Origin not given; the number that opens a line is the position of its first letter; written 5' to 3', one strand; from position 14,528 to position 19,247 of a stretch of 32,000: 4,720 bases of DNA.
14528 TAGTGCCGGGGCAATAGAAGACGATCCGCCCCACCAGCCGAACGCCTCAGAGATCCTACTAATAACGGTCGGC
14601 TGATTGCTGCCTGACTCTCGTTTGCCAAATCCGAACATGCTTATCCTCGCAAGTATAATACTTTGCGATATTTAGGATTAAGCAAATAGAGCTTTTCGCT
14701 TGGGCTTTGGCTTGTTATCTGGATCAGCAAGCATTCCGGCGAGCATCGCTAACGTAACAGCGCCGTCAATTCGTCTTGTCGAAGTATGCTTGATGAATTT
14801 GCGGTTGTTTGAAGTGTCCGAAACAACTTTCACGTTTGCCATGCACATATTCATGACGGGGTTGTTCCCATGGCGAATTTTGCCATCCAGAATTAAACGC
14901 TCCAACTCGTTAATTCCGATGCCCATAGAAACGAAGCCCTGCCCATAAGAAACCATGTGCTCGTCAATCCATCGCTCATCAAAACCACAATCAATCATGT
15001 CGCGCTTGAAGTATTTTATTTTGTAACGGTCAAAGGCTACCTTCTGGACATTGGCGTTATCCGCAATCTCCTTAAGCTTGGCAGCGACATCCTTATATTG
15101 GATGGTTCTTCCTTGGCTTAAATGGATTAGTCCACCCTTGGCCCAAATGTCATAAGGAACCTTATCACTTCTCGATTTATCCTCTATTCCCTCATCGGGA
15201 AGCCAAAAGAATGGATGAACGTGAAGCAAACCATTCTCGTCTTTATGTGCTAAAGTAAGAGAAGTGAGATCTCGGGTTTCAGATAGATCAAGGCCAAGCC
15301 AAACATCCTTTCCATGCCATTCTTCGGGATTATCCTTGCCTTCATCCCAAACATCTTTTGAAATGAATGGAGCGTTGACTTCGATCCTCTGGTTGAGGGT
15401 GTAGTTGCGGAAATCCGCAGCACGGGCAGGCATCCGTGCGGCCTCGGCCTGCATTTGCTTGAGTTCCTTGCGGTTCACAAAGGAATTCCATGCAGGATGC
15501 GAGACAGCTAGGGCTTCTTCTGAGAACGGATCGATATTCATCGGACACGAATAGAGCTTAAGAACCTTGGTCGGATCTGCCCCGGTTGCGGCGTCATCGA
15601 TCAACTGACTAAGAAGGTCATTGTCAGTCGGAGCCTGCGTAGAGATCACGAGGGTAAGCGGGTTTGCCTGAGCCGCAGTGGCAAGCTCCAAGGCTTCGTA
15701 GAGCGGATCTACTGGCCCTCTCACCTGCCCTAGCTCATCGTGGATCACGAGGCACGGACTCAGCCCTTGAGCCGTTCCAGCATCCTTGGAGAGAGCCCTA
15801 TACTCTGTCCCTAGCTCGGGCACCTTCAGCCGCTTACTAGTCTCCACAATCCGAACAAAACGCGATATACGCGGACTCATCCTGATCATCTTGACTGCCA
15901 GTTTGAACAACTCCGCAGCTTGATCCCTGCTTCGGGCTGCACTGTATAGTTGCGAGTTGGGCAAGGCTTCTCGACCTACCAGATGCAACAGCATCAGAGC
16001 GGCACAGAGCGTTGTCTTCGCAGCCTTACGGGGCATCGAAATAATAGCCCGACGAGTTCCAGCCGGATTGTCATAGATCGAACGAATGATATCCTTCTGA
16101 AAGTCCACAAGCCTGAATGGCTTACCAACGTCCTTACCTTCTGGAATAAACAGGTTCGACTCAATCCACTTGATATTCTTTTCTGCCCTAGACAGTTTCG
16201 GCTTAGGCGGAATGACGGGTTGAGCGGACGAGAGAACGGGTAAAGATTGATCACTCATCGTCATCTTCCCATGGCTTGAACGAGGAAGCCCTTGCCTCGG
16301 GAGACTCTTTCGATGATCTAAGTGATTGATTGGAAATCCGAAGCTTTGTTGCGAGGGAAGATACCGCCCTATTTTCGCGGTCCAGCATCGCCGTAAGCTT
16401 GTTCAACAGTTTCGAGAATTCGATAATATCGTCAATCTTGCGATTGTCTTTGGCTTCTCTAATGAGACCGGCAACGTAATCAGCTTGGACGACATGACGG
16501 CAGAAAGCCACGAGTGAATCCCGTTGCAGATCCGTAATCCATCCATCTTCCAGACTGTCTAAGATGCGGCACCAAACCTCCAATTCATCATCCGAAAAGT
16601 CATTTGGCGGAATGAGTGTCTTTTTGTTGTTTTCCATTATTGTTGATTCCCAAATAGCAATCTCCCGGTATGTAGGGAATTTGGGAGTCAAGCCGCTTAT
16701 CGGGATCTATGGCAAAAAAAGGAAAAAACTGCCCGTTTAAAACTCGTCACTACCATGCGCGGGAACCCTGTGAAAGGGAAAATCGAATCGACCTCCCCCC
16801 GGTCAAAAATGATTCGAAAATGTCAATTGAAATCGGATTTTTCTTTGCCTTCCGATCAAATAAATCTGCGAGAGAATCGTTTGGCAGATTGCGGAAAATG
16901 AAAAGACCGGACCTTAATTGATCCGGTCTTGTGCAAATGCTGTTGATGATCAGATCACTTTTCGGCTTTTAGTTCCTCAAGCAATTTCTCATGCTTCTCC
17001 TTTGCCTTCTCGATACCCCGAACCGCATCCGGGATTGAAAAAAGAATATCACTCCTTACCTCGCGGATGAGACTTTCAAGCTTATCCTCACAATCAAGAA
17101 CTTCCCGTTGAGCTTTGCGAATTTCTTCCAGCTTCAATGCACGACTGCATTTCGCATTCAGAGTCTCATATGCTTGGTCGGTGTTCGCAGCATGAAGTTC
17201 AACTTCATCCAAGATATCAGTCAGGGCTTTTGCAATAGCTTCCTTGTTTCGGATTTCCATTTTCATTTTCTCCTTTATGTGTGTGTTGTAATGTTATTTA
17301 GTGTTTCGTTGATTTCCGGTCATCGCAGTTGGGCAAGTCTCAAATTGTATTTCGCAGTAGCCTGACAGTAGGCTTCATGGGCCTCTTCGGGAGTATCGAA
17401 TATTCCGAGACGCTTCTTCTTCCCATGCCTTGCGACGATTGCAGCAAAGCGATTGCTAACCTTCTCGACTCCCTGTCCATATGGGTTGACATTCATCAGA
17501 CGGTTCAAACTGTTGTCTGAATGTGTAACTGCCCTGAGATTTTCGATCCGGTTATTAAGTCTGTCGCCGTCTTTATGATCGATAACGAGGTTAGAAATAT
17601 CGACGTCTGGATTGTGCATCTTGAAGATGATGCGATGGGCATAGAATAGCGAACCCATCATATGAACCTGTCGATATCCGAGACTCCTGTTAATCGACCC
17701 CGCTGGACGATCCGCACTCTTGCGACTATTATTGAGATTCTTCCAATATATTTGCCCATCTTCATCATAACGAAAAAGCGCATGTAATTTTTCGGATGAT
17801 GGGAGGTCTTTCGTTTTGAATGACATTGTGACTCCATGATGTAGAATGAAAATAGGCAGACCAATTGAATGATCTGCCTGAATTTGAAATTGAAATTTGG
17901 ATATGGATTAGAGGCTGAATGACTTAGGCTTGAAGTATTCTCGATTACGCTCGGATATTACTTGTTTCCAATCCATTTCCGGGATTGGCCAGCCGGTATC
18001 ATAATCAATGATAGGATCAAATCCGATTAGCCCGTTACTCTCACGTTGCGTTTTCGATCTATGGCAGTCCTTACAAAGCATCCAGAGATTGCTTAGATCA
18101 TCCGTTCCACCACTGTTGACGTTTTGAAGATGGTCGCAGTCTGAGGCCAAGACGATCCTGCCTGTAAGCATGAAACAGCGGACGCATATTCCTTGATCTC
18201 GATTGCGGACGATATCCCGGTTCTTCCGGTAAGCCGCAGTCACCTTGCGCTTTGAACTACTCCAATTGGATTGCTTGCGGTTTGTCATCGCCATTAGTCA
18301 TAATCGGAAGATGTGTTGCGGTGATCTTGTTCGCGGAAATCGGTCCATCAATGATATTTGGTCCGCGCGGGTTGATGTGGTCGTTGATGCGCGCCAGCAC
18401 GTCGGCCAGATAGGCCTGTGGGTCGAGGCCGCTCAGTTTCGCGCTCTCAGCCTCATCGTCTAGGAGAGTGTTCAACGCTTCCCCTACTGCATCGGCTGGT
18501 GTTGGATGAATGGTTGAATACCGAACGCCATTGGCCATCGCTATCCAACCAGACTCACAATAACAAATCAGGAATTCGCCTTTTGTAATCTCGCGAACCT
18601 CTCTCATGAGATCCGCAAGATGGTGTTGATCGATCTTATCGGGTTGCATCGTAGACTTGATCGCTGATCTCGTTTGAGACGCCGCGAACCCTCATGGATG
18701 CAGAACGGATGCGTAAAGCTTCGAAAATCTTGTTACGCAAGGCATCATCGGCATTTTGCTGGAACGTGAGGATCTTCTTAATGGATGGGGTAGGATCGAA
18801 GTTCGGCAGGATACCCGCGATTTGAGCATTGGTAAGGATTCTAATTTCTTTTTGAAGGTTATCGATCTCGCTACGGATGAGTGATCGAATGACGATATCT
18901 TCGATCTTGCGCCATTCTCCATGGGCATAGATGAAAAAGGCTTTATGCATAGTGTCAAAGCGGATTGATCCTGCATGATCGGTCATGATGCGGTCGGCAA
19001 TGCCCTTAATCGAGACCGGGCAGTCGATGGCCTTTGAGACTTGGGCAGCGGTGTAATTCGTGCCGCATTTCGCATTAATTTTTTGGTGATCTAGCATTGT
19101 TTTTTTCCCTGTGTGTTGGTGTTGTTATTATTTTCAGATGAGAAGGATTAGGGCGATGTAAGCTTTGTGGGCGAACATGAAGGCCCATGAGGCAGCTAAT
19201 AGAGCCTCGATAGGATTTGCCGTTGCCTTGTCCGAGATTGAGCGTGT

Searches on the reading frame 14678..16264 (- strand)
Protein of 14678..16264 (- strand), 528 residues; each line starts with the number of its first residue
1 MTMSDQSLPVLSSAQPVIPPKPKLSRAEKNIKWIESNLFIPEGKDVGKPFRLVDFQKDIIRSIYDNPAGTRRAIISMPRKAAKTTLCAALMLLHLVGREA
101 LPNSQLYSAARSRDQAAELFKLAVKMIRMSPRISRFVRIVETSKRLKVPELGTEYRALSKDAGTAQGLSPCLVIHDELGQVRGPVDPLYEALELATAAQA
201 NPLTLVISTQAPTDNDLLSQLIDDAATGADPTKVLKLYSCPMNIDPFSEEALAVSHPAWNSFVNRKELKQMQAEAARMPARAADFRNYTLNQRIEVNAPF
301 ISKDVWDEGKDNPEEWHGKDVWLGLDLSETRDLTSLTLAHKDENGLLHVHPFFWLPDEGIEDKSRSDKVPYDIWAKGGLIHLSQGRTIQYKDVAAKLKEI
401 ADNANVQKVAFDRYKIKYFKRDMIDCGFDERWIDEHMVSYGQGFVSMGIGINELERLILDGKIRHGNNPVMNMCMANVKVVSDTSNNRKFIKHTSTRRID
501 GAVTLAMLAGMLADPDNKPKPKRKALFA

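Call 38: search_dna_similar(query=window:14678-16264:-, collection=phages, mode=protein, max_rows=15)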
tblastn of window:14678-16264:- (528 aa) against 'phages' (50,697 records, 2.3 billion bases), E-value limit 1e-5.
Records with a match: 1626; places in all: 1626; records where one place covers at least 80% of the query: 964.
Best place of each record, by identity: <60% 1626.
By first word of the organism name: Staphylococcus 209; Streptococcus 175; Mycobacterium 156; Enterococcus 139; Vibrio 129; Paenibacillus 110; Bacillus 65; Ralstonia 62; Escherichia 51; Klebsiella 46; and 86 more.
By host as written in the record: - 175; Mycobacterium smegmatis mc2 155 108; Staphylococcus aureus 59; Ralstonia solanacearum 49; Paenibacillus larvae 42; Enterococcus faecalis 42; Gordonia terrae 3612 41; Escherichia coli 40; and 556 more.
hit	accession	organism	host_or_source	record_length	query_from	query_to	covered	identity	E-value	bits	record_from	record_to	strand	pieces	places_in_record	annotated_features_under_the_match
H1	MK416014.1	Klebsiella phage ST16-OXA48phi5.3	Klebsiella pneumoniae ST16-OXA48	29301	21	510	93%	53.3%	8e-162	514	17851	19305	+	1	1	terminase large subunit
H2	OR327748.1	Klebsiella phage KpF5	Klebsiella pneumoniae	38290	21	510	93%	53.3%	8e-162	514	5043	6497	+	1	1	terminase large subunit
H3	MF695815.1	Klebsiella phage KPP5665-2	Klebsiella pneumoniae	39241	21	510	93%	53.3%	8e-162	514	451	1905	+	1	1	terminase large subunit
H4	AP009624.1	Pseudomonas phage PAJU2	Pseudomonas aeruginosa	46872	21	523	95%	51.6%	2e-148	476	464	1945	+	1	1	putative terminase | hypothetical protein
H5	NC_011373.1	Pseudomonas phage PAJU2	Pseudomonas aeruginosa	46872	21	523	95%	51.6%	2e-148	476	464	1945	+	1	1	terminase large subunit | terminase small subunit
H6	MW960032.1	Rhizobium phage RHph_X2_25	Sinorhizobium americanum X2_25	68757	21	501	91%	44.2%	7e-116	382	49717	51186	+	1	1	terminase large subunit protein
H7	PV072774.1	Burkholderia phage vB_SBP33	Burkholderia sp.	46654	25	520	94%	42.5%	4e-118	389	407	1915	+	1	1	terminase large subunit | prohead protease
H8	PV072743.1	Burkholderia phage vB_SBP39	Burkholderia sp.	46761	25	520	94%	42.5%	4e-118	389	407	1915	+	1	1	terminase large subunit | prohead protease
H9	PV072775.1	Burkholderia phage vB_FUB47a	Burkholderia sp.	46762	25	520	94%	42.5%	4e-118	389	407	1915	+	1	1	terminase large subunit | prohead protease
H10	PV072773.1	Burkholderia phage vB_FUBS1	Burkholderia sp.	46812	25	520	94%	42.5%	4e-118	389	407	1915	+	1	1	terminase large subunit | prohead protease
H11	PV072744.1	Burkholderia phage vB_FKKS2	Burkholderia sp.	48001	25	520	94%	42.5%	4e-118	389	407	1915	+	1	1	terminase large subunit | prohead protease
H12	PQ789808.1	Burkholderia phage vB_SBP9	Burkholderia sp.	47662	25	520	94%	42.5%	5e-118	389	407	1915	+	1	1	terminase large subunit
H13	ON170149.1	Ralstonia phage YO088_5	Ralstonia solanacearum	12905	15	520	96%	41.2%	9e-117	385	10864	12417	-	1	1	record has no annotation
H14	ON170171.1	Ralstonia phage YO098_5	Ralstonia solanacearum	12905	15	520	96%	41.2%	9e-117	385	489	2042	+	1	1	record has no annotation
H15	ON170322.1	Ralstonia phage YO189_4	Ralstonia solanacearum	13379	15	520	96%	41.2%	9e-117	385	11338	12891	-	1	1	record has no annotation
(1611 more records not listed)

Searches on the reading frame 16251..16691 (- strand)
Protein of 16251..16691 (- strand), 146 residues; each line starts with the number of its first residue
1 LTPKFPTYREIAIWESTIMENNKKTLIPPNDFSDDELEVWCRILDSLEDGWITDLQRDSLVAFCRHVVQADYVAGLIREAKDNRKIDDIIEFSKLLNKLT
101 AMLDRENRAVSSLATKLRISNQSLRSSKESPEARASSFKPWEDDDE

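Call 75: search_protein_families(library=pfam, proteins=[window:16251-16691:-], max_evalue=1)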
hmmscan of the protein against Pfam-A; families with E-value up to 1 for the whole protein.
window:16251-16691:- (146 aa): 1 family
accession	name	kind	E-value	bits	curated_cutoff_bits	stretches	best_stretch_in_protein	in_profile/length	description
PF11464.13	Rbsn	-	0.09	12.9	26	1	69-89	5-25/42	Rabenosyn Rab binding domain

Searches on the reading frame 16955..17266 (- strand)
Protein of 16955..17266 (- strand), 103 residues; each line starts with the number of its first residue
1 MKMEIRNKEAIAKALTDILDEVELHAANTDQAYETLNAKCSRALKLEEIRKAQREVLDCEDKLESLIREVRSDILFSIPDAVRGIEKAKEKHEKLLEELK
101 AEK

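Call 75: search_protein_families(library=pfam, proteins=[window:16955-17266:-], max_evalue=1)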
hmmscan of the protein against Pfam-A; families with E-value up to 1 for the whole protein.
window:16955-17266:- (103 aa): 5 families
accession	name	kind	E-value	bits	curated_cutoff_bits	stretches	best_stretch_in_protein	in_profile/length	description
PF17242.7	DUF5315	-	0.00043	20.5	27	1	9-55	14-56/77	Disordered region of unknown function (DUF5315)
PF01467.32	CTP_transf_like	-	0.044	14.4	21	1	11-93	16-99/133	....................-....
PF01165.25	Ribosomal_S21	-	0.091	12.9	27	1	22-53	2-34/55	Ribosomal protein S21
PF12451.13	VPS11_C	-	0.2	12.3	25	0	46-69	4-27/45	Vacuolar protein sorting protein 11 C terminal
PF14257.11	DUF4349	-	0.33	10.7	27.7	1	10-71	78-139/213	Domain of unknown function (DUF4349)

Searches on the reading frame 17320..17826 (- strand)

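Call 7: search_protein_families(library=pfam, proteins=[window:17320-17826:-], max_evalue=0.01)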
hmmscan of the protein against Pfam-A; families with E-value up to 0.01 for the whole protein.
window:17320-17826:- (168 aa): 2 families
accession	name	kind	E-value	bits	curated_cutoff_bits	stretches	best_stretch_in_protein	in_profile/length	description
PF13392.12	HNH_3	-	1.5e-19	69.8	24.8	1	62-106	2-45/46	HNH endonuclease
PF00847.26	AP2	-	0.0013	19.5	33.3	1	123-159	11-50/54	AP2 domain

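Call 8: search_protein_families(library=phrogs, proteins=[window:17320-17826:-], max_evalue=0.01)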
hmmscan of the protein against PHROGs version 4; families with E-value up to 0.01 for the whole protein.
window:17320-17826:- (168 aa): 17 families
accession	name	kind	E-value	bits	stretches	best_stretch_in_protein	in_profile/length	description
phrog_99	-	DNA, RNA and nucleotide metabolism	1.8e-47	163.8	1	5-160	105-259/383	HNH endonuclease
phrog_59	-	DNA, RNA and nucleotide metabolism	1.8e-17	64.9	1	22-109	154-235/423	HNH endonuclease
phrog_4578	-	DNA, RNA and nucleotide metabolism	2.8e-14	54.1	1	79-163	29-117/130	HNH endonuclease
phrog_374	-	DNA, RNA and nucleotide metabolism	1.9e-12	47.8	1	76-165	320-411/617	HNH endonuclease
phrog_959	-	DNA, RNA and nucleotide metabolism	7.1e-12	46.3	1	13-123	13-119/138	HNH endonuclease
phrog_3593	-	DNA, RNA and nucleotide metabolism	1.3e-11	45.6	1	43-155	76-191/210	HNH endonuclease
phrog_826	-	DNA, RNA and nucleotide metabolism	5.7e-09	36.9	1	45-109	92-158/281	HNH endonuclease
phrog_953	-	DNA, RNA and nucleotide metabolism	4.8e-07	30.4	1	116-166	314-367/420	HNH endonuclease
phrog_1492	-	DNA, RNA and nucleotide metabolism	7.2e-06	26.4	1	79-107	130-157/414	HNH endonuclease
phrog_36769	-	unknown function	1.6e-05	25.4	1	59-113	240-290/367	-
phrog_14913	-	DNA, RNA and nucleotide metabolism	9e-05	23.6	1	62-106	41-85/149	HNH endonuclease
phrog_1891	-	DNA, RNA and nucleotide metabolism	0.00015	22.3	1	36-108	136-211/255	HNH endonuclease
phrog_30377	-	DNA, RNA and nucleotide metabolism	0.00022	22.3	1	55-106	4-52/82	HNH endonuclease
phrog_37115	-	unknown function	0.0015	20.1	1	64-92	2-29/53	-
phrog_10822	-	DNA, RNA and nucleotide metabolism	0.0018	19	1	80-99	119-138/245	HNH endonuclease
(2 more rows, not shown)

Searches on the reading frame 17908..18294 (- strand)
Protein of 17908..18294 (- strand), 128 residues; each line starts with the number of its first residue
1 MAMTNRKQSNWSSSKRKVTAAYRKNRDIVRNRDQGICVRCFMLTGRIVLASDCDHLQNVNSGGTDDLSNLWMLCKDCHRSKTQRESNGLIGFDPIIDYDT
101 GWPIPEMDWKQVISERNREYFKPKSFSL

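Call 7: search_protein_families(library=pfam, proteins=[window:17908-18294:-], max_evalue=0.01)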
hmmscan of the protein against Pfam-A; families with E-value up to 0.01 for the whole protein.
window:17908-18294:- (128 aa): 2 families
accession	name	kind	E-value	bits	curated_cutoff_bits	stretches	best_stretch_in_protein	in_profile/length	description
PF01844.29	HNH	-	5.6e-09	36.4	21.4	1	48-84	11-47/47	HNH endonuclease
PF14279.12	HNH_5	-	0.0026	18.1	27.5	1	54-84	16-46/56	HNH endonuclease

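Call 8: search_protein_families(library=phrogs, proteins=[window:17908-18294:-], max_evalue=0.01)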
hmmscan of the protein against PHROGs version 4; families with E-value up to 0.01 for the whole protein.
window:17908-18294:- (128 aa): 28 families (the best 25 are shown)
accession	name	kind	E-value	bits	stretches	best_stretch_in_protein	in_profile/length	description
phrog_589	-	DNA, RNA and nucleotide metabolism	4.4e-18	66.6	1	4-88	61-145/179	HNH endonuclease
phrog_333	-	DNA, RNA and nucleotide metabolism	3.6e-17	63.8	1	6-87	3-84/138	HNH endonuclease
phrog_144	-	DNA, RNA and nucleotide metabolism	2.1e-16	61.1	1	5-87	55-138/175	HNH endonuclease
phrog_2323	-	DNA, RNA and nucleotide metabolism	1.6e-12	48.4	1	7-95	9-94/113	HNH endonuclease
phrog_7785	-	DNA, RNA and nucleotide metabolism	1.8e-12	48.4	1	6-87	41-117/147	HNH endonuclease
phrog_5956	-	DNA, RNA and nucleotide metabolism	2.9e-12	47.4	1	13-87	38-113/138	HNH endonuclease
phrog_6050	-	DNA, RNA and nucleotide metabolism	4.8e-10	39.8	1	6-87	283-363/402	HNH endonuclease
phrog_119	-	DNA, RNA and nucleotide metabolism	5e-10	39.8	1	5-88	175-261/443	HNH endonuclease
phrog_740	-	DNA, RNA and nucleotide metabolism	1.2e-08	35.3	1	12-83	16-86/332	HNH endonuclease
phrog_338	-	DNA, RNA and nucleotide metabolism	9.1e-08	32.8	1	5-88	177-266/340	HNH endonuclease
phrog_4581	-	head and packaging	1.2e-07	32.5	1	19-86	50-113/395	terminase small subunit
phrog_7275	-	unknown function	5e-07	30.9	1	51-88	7-44/67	-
phrog_2118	-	DNA, RNA and nucleotide metabolism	1e-06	29.5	1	13-85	155-225/301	HNH endonuclease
phrog_2214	-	DNA, RNA and nucleotide metabolism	2.3e-06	28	1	7-87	165-242/429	HNH endonuclease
phrog_5718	-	DNA, RNA and nucleotide metabolism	6.2e-06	26.5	1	9-85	104-177/394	HNH endonuclease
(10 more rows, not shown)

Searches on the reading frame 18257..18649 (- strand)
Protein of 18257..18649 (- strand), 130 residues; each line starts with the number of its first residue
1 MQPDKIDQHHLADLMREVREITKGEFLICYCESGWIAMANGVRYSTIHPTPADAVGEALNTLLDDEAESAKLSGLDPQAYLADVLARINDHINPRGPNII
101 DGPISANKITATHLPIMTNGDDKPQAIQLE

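Call 7: search_protein_families(library=pfam, proteins=[window:18257-18649:-], max_evalue=0.01)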
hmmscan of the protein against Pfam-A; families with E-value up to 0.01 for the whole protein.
window:18257-18649:- (130 aa): 1 family
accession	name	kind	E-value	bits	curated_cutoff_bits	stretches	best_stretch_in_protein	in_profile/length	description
PF13817.11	DDE_Tnp_IS66_C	-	5e-09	36.6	30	1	68-91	4-28/39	IS66 C-terminal element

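Call 8: search_protein_families(library=phrogs, proteins=[window:18257-18649:-], max_evalue=0.01)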
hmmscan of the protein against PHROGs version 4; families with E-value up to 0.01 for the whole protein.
window:18257-18649:- (130 aa): 0 families

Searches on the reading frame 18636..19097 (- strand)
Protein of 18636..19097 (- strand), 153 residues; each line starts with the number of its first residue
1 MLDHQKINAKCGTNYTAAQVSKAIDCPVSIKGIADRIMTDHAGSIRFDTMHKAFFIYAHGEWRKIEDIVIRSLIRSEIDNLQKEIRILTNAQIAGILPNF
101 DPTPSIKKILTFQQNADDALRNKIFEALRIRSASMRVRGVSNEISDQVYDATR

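Call 7: search_protein_families(library=pfam, proteins=[window:18636-19097:-], max_evalue=0.01)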
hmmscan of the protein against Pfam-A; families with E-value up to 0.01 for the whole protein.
window:18636-19097:- (153 aa): 0 families

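Call 8: search_protein_families(library=phrogs, proteins=[window:18636-19097:-], max_evalue=0.01)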
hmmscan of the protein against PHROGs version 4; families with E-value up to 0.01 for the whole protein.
window:18636-19097:- (153 aa): 0 families

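Call 74: find_homologous_proteins(query=window:18636-19097:-)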
Query window:18636-19097:- (153 aa): 2 proteins with E <= 0.001 among 36 candidates.
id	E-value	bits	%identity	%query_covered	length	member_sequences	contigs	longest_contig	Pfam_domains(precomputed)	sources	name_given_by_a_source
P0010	1.2e-94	331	100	100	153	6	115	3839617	-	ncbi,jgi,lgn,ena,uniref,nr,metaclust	ncbi:hypothetical protein GQF56_07190 [Rhodobacter sphaeroides]|jgi:hypothetical protein|uniref:Unch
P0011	5.0e-85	300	89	100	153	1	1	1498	-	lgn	-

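Call 75: search_protein_families(library=pfam, proteins=[window:18636-19097:-], max_evalue=1)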
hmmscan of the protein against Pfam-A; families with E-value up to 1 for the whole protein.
window:18636-19097:- (153 aa): 0 families
